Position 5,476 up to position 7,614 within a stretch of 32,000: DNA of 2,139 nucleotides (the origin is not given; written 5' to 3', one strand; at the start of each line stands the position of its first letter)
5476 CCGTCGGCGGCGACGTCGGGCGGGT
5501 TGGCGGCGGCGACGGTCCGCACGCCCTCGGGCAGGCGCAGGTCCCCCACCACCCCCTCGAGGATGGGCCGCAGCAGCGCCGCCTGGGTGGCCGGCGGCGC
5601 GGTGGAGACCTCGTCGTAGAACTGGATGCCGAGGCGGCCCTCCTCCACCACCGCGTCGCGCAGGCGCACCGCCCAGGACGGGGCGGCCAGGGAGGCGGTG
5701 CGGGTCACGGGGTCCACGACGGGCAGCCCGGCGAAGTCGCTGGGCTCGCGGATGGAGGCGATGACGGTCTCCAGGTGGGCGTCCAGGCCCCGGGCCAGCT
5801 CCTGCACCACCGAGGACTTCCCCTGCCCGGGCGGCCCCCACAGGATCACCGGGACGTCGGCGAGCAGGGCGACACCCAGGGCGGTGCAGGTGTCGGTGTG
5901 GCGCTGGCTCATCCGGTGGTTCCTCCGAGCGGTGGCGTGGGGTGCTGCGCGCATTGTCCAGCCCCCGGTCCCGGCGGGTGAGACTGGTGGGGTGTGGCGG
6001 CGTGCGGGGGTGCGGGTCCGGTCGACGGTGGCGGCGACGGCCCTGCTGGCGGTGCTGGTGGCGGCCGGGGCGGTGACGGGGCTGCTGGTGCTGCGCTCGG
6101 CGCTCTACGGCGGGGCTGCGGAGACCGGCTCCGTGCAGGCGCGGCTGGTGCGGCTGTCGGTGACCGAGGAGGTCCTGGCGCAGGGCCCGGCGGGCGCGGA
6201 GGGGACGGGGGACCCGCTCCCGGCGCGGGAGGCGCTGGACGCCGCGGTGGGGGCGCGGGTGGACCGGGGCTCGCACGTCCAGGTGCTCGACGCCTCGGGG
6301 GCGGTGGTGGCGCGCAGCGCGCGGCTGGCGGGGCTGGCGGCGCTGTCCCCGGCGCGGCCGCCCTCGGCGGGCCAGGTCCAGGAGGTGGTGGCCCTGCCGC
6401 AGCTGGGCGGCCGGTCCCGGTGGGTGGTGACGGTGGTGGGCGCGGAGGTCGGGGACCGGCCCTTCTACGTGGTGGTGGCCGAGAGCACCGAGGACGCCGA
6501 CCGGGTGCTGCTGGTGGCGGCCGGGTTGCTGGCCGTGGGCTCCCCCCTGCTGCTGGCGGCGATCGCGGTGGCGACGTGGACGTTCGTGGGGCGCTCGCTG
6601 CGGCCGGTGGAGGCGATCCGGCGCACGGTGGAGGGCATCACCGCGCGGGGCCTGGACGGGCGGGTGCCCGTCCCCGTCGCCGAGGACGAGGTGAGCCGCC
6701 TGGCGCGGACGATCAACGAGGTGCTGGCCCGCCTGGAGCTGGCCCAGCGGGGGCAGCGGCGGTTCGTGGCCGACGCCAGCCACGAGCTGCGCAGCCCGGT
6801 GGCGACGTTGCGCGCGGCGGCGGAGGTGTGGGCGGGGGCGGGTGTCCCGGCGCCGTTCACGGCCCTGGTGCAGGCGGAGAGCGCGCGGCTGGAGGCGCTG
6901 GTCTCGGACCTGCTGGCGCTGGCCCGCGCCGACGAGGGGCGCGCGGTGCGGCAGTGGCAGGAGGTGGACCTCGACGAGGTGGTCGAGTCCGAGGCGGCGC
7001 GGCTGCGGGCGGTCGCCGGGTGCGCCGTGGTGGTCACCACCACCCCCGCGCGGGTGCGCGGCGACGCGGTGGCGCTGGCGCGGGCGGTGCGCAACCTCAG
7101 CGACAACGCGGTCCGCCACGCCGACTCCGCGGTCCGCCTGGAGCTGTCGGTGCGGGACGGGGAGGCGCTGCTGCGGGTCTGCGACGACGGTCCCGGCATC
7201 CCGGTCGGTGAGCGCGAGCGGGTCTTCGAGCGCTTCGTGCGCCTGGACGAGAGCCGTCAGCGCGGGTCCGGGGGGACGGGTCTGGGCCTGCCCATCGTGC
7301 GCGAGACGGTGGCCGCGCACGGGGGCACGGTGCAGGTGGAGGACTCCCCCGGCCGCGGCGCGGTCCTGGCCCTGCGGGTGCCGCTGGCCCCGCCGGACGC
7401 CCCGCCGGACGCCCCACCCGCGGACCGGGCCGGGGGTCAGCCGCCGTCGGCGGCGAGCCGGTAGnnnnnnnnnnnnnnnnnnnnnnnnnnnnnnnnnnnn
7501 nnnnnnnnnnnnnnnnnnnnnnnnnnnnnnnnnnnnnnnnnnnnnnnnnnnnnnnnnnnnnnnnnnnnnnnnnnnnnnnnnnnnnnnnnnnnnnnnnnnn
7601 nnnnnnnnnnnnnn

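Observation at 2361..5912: MoxR-class AAA+ ATPase translationally coupled to a VWA/HExxH-peptidase protein with a ~360-aa beta-rich insert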

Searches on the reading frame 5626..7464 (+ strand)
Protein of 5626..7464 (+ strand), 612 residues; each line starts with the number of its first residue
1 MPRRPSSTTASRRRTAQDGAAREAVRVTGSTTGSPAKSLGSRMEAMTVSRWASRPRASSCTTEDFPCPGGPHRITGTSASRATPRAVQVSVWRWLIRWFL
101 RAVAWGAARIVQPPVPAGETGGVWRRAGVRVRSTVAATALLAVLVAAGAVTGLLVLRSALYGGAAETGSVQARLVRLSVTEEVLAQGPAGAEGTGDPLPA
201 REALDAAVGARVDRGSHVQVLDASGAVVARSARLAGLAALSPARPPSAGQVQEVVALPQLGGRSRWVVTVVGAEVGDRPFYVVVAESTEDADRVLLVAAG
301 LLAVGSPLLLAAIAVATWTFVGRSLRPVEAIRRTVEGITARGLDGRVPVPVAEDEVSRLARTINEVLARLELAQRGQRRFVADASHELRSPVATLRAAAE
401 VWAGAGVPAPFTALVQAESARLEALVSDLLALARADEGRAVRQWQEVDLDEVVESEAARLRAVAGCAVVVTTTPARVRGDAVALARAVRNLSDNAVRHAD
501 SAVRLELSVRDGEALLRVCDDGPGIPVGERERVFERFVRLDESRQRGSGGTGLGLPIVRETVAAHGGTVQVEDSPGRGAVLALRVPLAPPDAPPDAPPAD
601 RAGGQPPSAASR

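Call 11: search_protein_families(library=pfam, proteins=[window:5626-7464:+], max_evalue=0.01)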
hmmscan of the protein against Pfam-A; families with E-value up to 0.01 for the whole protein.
window:5626-7464:+ (612 aa): 4 families
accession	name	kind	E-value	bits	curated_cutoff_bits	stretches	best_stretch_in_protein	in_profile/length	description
PF02518.31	HATPase_c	-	3.7e-28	98.6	26.4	1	479-588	1-110/111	Histidine kinase-, DNA gyrase B-, and HSP90-like ATPase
PF00512.31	HisKA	-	4.2e-13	49.6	26.9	1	377-438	2-66/66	His Kinase A (phospho-acceptor) domain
PF00672.30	HAMP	-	1.8e-05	25.4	25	1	321-371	3-52/53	HAMP domain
PF13581.12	HATPase_c_2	-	0.0031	18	27.4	0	458-559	6-106/127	Histidine kinase-like ATPase domain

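Call 12: search_protein_families(library=padloc, proteins=[window:5626-7464:+], max_evalue=0.01)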
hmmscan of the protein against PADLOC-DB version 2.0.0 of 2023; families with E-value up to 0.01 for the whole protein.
window:5626-7464:+ (612 aa): 0 families
